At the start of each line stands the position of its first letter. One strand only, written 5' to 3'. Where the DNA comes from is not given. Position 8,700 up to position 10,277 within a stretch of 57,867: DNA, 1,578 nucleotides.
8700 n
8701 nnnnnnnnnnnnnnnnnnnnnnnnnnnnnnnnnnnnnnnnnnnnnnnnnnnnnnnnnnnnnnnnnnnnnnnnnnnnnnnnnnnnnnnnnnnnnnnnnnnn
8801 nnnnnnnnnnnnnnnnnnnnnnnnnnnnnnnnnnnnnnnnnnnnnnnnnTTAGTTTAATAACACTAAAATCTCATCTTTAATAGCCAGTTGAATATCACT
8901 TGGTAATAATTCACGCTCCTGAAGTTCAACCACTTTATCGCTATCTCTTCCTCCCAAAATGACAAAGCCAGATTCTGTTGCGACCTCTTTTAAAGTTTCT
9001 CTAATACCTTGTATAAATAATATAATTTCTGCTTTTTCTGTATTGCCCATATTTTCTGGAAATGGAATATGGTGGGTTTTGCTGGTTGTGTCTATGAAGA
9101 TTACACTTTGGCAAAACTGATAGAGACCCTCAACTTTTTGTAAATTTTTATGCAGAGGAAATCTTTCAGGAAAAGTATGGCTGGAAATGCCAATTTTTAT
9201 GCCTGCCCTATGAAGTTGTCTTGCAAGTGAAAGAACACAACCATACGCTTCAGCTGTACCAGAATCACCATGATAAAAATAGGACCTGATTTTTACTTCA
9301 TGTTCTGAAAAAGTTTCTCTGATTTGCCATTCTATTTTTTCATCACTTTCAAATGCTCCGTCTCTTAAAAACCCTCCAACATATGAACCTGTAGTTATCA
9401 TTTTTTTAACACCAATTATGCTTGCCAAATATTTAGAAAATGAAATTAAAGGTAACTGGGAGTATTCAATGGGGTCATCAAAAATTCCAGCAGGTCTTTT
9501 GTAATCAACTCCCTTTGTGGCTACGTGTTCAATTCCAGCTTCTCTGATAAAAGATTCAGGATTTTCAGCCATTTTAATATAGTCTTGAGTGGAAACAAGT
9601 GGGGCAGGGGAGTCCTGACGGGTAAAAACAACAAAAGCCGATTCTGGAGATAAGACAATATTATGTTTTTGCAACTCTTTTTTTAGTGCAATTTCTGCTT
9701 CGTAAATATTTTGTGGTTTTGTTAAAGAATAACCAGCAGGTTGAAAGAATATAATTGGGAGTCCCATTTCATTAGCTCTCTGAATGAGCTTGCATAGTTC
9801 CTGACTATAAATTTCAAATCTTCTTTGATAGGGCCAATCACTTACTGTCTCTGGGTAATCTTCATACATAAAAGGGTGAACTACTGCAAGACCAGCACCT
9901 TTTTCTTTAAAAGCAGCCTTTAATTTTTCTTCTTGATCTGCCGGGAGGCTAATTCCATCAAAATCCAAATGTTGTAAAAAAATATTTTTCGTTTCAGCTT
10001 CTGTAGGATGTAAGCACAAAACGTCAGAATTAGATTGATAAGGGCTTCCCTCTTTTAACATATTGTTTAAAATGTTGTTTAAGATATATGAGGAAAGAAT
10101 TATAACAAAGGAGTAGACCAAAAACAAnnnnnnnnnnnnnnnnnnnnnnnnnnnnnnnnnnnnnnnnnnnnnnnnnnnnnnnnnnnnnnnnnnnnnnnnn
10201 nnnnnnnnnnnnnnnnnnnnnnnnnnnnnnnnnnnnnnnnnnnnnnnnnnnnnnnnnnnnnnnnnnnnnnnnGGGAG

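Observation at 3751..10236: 6.4-kb islet bracketed by a duplicated dus 3' end, with an IS30 copy and a 24-nt solo IS terminus (decayed composite transposon next to tRNA-Glu)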

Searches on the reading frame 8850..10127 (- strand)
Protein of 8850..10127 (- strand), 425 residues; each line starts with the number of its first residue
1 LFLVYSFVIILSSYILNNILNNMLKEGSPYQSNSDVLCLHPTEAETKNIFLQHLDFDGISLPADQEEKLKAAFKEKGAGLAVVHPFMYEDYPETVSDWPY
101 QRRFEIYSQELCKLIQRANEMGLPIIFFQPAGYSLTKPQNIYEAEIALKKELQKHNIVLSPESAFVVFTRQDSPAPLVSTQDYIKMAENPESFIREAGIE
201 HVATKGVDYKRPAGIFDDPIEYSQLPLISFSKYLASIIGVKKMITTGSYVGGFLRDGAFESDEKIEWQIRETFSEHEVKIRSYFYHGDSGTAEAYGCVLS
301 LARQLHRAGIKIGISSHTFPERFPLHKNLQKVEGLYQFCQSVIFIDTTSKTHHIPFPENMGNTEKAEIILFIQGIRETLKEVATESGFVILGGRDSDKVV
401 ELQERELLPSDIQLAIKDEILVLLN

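Call 6: search_protein_families(library=pfam, proteins=[window:8850-10127:-], max_evalue=0.01)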
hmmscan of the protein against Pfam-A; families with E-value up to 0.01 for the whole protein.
window:8850-10127:- (425 aa): 0 families

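Call 9: search_protein_families(library=ncbifam, proteins=[window:8850-10127:-], max_evalue=0.01)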
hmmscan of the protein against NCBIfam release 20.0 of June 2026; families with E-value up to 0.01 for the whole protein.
window:8850-10127:- (425 aa): 0 families

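Call 34: find_homologous_proteins(query=window:8850-10127:-)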
Query window:8850-10127:-: the 8000 candidates sharing most words with the query were scored; none scored E <= 0.001.

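Call 51: search_protein_representatives(protein=window:8850-10127:-)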
Query: 425 residues. Proteins with E-value up to 0.001 (for the whole library): 8; up to 1e-10: 3; up to 1e-30: 1. The best 8 are listed.
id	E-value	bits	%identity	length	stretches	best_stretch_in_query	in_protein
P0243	3.2e-68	247.1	40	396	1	43-418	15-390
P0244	5.9e-13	65.1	34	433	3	57-129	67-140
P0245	1.0e-12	64.3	27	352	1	46-329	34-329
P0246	3.6e-06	42.7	28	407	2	29-270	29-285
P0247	4.8e-04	35.7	34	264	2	273-328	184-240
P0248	5.6e-04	35.5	29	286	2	62-207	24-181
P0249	5.8e-04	35.5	36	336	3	294-335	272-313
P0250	9.5e-04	34.8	27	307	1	74-333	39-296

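Call 56: find_related_loci(query=window:8850-10127:-, collection=viral_contigs, flank=5000)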
Query window:8850-10127:- (425 aa) in viral_contigs; peptide patterns used: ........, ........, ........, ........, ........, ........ (x = any residue, [..] = any of these).
3 stretches matched a pattern, but none encodes a relative of the query by tblastn (E <= 1e-3).

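Call 76: predict_structure(protein=window:8850-10127:-)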
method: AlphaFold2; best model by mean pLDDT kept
length: 425 residues; sequences in the alignment: 1
mean_pLDDT: 37.7   pTM: 0.30
mean pLDDT of the five models: 37.7, 33.3, 33.1, 32.3, 32.0
residues with pLDDT >= 90: 0; 70-90: 15; 50-70: 36; < 50: 374
segments of 3 or more residues with pLDDT < 50: 20-107, 128-144, 160-425
pLDDT, mean of each block of 10 residues (from residue 1): 77 68 36 31 27 29 41 39 42 34 42 57 49 35 50 57 40 33 41 38 31 28 26 26 27 29 35 35 30 41 44 34 31 32 31 30 29 32 34 37 42 36 34
secondary structure, 60 per line:
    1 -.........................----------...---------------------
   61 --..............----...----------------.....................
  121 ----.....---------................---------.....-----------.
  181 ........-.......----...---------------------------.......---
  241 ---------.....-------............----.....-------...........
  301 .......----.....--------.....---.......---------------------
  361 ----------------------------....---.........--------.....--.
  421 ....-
elements in order: H2-26 E37-39 H63-76 E81-83 H100-120 E125-129 H139-154 E164-168 H180-188 H190-196 E201-203 H231-237 H250-254 H262-273 E278-282 H290-307 E312-316 H325-329 H333-339 E389-392 H396-404 E413-417 E420-424
